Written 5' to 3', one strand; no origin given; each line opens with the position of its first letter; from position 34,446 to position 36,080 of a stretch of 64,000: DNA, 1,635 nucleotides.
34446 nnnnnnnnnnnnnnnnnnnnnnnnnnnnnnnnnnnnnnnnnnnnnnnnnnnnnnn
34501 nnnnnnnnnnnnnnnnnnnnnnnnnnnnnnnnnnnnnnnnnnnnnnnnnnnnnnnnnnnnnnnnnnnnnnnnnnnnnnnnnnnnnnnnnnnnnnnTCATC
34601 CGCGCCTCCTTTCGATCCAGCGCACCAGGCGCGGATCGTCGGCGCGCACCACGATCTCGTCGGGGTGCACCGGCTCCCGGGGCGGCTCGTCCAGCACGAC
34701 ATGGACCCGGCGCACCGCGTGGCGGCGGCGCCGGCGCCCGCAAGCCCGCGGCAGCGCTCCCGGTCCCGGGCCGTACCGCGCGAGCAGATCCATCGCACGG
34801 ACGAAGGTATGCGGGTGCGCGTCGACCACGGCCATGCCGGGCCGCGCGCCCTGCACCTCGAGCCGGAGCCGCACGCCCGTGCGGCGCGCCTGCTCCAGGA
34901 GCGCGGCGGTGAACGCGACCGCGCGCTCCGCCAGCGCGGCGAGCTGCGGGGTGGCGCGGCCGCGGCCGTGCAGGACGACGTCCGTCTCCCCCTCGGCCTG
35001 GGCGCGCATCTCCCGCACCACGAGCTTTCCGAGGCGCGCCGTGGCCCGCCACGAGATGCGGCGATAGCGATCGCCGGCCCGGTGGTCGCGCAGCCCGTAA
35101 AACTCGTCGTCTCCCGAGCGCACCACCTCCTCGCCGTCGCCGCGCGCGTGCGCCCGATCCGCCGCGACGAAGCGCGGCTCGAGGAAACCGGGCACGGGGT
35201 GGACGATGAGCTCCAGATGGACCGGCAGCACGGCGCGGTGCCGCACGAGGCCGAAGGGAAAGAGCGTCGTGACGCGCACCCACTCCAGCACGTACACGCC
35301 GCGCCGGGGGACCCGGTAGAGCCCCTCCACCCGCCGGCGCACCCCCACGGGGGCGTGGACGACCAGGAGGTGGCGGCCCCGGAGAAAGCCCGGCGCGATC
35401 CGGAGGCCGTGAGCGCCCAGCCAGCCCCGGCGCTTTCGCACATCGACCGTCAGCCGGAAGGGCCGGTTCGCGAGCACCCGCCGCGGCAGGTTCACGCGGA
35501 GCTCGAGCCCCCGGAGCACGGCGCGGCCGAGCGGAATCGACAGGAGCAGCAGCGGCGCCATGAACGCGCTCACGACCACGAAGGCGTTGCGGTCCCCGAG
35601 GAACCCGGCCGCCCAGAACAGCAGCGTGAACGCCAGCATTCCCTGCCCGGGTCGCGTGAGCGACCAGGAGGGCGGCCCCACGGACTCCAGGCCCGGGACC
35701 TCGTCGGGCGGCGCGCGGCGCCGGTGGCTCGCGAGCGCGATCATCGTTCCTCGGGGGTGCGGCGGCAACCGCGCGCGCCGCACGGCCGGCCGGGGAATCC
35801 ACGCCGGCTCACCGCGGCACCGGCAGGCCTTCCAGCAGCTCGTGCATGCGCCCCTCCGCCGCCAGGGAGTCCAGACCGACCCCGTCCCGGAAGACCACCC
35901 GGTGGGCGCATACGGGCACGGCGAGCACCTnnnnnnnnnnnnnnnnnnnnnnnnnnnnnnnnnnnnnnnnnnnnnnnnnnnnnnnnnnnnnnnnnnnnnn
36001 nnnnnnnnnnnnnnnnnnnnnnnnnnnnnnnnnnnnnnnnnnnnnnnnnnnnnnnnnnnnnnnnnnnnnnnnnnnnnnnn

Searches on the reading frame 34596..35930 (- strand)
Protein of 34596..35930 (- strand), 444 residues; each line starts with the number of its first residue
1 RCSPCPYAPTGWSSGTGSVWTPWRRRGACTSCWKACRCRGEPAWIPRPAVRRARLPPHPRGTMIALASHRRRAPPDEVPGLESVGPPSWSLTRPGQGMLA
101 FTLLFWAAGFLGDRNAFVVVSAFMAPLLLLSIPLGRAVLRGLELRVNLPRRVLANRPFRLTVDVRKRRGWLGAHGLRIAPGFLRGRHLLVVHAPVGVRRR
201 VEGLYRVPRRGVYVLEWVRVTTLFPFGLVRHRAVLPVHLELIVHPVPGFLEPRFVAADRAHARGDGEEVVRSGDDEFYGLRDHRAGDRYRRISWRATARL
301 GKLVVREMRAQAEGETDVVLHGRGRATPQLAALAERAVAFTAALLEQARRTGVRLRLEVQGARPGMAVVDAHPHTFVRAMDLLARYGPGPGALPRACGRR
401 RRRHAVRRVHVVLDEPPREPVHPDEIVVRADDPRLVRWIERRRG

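Call 89: search_protein_families(library=pfam, proteins=[window:34596-35930:-], max_evalue=0.001)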
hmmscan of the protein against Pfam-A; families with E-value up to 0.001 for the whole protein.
window:34596-35930:- (444 aa): 1 family
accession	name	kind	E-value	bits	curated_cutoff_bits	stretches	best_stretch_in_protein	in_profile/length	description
PF01882.25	DUF58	-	1.7e-06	27.8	23.4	1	281-363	3-87/216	Protein of unknown function DUF58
